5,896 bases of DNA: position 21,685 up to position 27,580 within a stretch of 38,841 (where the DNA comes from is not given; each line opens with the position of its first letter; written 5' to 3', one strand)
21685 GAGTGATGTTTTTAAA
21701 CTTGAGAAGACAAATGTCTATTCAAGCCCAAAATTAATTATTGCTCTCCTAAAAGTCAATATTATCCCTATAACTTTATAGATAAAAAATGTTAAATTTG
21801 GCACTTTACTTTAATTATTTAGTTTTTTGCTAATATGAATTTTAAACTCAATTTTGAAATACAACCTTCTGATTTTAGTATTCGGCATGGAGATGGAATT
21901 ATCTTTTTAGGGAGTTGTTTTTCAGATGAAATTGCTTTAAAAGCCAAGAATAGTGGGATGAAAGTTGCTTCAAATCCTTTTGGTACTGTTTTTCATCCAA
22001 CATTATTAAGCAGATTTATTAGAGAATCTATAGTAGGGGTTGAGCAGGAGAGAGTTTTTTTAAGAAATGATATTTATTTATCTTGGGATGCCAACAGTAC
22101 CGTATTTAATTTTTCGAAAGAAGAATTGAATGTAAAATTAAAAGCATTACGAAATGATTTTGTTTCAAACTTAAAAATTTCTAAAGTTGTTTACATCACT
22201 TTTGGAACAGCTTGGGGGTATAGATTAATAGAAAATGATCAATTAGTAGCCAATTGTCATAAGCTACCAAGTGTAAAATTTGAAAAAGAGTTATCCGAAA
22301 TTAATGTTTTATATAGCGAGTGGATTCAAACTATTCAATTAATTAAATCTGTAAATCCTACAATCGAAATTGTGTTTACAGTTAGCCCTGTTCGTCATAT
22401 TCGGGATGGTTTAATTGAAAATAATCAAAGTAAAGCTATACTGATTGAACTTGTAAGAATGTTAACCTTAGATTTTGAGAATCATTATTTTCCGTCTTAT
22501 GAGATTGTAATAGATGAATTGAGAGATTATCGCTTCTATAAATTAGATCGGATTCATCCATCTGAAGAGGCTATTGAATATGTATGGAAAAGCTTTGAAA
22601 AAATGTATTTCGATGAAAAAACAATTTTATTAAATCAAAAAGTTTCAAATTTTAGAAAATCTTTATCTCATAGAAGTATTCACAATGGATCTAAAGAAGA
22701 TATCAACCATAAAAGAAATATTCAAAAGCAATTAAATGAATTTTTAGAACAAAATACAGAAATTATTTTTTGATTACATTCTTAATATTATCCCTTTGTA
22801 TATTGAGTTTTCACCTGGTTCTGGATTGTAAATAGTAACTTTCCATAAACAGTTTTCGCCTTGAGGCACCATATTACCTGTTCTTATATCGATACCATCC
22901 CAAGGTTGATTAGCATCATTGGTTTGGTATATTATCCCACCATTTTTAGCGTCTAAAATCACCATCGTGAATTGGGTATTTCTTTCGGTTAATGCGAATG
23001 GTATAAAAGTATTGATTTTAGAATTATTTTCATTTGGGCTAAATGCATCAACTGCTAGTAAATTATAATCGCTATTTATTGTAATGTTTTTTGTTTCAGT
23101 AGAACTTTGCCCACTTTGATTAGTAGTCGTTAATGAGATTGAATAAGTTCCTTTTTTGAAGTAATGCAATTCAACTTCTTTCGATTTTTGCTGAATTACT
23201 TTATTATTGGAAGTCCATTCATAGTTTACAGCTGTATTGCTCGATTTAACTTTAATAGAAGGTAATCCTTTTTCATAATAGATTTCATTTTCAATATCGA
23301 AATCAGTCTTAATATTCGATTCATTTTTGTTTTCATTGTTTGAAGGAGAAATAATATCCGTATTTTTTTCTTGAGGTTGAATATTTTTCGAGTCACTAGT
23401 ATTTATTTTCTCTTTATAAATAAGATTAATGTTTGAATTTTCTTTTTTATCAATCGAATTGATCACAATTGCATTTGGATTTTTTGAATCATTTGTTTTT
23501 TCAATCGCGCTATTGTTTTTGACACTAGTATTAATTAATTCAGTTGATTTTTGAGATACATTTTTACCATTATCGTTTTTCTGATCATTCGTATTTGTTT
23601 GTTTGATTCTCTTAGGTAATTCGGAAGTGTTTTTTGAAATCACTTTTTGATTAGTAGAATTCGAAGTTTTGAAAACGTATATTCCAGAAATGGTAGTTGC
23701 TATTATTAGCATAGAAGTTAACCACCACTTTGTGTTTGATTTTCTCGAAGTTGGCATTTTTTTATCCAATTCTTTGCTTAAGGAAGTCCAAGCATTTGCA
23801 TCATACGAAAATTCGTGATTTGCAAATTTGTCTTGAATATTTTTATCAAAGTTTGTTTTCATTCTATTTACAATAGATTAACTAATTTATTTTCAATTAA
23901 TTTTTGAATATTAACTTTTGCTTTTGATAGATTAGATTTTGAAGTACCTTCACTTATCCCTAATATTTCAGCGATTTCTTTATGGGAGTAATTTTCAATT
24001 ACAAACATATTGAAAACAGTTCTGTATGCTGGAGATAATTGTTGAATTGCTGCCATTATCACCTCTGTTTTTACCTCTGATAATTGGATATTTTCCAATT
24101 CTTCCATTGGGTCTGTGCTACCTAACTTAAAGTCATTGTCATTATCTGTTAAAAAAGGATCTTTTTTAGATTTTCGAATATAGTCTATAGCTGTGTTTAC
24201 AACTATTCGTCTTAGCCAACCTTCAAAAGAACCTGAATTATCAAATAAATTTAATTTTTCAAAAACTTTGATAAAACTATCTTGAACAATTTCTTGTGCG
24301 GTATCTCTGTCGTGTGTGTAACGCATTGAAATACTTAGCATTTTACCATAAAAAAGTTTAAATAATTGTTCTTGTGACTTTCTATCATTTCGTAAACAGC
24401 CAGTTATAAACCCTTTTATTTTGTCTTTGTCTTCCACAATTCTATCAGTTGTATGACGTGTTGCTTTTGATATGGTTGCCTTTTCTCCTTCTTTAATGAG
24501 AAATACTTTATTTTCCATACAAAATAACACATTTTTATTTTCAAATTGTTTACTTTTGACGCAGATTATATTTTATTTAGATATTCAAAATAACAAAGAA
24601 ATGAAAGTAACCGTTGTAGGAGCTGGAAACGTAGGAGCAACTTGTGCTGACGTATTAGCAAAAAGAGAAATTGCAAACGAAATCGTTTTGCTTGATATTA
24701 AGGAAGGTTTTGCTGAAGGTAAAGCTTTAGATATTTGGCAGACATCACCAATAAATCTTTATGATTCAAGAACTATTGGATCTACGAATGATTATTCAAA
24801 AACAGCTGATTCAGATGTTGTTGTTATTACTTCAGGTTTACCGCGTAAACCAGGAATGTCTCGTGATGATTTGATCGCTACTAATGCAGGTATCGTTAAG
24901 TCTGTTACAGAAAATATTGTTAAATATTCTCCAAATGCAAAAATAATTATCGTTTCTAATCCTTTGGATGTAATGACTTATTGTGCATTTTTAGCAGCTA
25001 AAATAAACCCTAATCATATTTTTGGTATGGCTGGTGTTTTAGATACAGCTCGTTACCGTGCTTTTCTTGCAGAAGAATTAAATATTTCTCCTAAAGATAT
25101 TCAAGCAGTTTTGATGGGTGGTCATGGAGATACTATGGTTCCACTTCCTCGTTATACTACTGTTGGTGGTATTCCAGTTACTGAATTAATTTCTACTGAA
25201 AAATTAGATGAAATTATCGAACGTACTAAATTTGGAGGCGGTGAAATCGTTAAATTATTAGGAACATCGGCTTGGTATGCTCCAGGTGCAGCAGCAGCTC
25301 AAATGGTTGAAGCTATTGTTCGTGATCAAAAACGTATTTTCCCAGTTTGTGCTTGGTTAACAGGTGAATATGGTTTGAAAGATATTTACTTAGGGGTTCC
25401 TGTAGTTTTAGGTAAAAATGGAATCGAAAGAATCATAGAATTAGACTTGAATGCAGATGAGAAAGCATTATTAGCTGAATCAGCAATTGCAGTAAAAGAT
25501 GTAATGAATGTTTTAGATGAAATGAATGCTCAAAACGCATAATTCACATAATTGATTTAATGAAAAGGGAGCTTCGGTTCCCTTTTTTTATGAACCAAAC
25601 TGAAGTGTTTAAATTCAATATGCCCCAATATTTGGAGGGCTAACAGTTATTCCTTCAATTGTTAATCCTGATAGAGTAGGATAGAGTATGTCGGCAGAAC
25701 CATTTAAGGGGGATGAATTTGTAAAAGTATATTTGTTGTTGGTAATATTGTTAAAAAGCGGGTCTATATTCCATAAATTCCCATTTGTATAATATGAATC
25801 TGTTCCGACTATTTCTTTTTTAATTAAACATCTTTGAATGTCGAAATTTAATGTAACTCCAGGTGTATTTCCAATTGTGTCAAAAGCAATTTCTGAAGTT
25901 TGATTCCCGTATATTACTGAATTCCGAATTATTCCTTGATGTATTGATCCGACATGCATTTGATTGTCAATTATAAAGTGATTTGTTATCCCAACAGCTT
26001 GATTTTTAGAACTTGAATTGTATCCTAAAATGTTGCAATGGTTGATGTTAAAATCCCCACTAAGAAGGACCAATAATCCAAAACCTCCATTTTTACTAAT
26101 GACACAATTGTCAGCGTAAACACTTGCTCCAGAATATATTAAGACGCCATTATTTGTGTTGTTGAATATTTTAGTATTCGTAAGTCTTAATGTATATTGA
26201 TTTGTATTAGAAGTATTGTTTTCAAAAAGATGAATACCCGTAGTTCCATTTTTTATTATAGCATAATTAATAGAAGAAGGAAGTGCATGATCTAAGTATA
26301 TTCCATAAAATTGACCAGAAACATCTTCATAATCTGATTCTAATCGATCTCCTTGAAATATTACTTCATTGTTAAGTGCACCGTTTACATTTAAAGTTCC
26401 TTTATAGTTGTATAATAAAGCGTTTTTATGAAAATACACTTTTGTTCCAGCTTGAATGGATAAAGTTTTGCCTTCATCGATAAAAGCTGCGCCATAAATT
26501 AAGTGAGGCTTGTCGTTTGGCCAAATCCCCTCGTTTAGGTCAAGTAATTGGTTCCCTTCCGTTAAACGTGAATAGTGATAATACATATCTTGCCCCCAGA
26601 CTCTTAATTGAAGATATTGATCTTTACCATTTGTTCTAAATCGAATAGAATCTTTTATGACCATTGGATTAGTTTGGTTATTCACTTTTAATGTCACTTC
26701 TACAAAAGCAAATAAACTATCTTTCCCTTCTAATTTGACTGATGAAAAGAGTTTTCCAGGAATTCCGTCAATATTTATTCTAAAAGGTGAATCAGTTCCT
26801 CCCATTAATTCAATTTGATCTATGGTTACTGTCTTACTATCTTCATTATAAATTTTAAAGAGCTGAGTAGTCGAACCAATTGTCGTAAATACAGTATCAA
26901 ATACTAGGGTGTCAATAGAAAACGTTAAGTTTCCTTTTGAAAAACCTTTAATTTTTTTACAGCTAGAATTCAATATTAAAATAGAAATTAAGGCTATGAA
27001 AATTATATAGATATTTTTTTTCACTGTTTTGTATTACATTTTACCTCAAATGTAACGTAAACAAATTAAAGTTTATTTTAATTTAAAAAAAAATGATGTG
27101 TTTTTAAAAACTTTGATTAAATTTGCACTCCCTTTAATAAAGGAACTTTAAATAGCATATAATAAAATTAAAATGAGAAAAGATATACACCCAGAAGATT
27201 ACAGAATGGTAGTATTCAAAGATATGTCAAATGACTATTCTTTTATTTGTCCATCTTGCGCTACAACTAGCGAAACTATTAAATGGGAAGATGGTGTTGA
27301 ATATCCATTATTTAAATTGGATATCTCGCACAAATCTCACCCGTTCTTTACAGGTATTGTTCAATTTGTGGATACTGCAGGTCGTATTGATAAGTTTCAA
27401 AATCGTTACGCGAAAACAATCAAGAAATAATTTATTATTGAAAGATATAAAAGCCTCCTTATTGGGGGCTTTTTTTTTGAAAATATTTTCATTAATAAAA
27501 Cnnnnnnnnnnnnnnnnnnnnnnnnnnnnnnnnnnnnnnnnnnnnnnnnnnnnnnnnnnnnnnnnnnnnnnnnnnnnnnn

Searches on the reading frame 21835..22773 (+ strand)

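Call 7: search_protein_families(library=pfam, proteins=[window:21835-22773:+], max_evalue=0.001)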
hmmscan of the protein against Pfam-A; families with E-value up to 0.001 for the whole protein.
window:21835-22773:+ (312 aa): 1 family
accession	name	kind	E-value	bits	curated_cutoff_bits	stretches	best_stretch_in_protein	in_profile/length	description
PF08885.17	GSCFA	-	2.3e-73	247.3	25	1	22-254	2-237/237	GSCFA family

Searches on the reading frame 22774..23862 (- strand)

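Call 8: search_protein_families(library=pfam, proteins=[window:22774-23862:-], max_evalue=0.001)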
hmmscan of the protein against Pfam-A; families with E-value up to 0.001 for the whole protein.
window:22774-23862:- (362 aa): 3 families
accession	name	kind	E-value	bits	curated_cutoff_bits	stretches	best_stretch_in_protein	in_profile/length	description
PF00801.26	PKD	-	3.1e-05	24.3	23.5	1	208-259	26-78/80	PKD domain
PF18911.6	PKD_4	-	0.00016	22.1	27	1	207-262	30-85/85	PKD domain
PF22352.2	K319L-like_PKD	-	0.00072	20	27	1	204-262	20-84/84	K319L-like, PKD domain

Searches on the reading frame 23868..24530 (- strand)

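Call 8: search_protein_families(library=pfam, proteins=[window:23868-24530:-], max_evalue=0.001)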
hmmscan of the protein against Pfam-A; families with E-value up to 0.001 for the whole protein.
window:23868-24530:- (220 aa): 4 families
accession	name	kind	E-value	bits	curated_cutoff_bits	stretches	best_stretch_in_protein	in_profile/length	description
PF08281.18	Sigma70_r4_2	-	3.1e-17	62.4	25.7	1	157-206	3-52/54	Sigma-70, region 4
PF04542.20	Sigma70_r2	-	5.2e-15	55.4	24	1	56-122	1-69/71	Sigma-70 region 2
PF04545.22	Sigma70_r4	-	1.4e-07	31.3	24.1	1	161-204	1-44/50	Sigma-70, region 4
PF07638.17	Sigma70_ECF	-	0.0001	22.7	21.1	1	48-207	14-178/185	ECF sigma factor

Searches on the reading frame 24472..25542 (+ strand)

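Call 8: search_protein_families(library=pfam, proteins=[window:24472-25542:+], max_evalue=0.001)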
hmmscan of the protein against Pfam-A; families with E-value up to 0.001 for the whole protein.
window:24472-25542:+ (356 aa): 3 families
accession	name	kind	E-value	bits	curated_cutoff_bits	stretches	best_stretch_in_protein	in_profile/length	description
PF00056.29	Ldh_1_N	-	2.8e-42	144.5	27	1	44-185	1-141/141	lactate/malate dehydrogenase, NAD binding domain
PF02866.23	Ldh_1_C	-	2.4e-34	119.3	22.6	1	190-346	3-168/174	lactate/malate dehydrogenase, alpha/beta C-terminal domain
PF03721.20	UDPG_MGDP_dh_N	-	1.2e-06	28.7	27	1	44-163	1-121/187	UDP-glucose/GDP-mannose dehydrogenase family, NAD binding domain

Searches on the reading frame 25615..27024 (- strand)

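Call 3: search_protein_families(library=pfam, proteins=[window:25615-27024:-], max_evalue=0.01)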
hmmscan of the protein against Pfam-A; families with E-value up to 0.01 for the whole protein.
window:25615-27024:- (469 aa): 1 family
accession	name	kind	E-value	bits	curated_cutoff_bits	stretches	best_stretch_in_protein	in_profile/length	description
PF13229.12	Beta_helix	-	3.6e-05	23.9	25.9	1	187-332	25-158/158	Right handed beta helix region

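Call 4: search_protein_families(library=ncbifam, proteins=[window:25615-27024:-], max_evalue=0.01)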
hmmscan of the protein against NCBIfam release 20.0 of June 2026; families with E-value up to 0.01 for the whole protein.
window:25615-27024:- (469 aa): 0 families

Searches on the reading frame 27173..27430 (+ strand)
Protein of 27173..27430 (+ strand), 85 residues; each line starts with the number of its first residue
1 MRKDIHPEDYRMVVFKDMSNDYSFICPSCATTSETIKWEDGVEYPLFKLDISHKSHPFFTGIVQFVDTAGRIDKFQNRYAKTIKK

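Call 8: search_protein_families(library=pfam, proteins=[window:27173-27430:+], max_evalue=0.001)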
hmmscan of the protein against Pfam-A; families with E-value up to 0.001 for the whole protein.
window:27173-27430:+ (85 aa): 1 family
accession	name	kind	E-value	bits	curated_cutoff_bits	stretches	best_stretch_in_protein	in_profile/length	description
PF01197.23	Ribosomal_L31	-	2.8e-22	79.1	27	1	1-80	1-65/65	Ribosomal protein L31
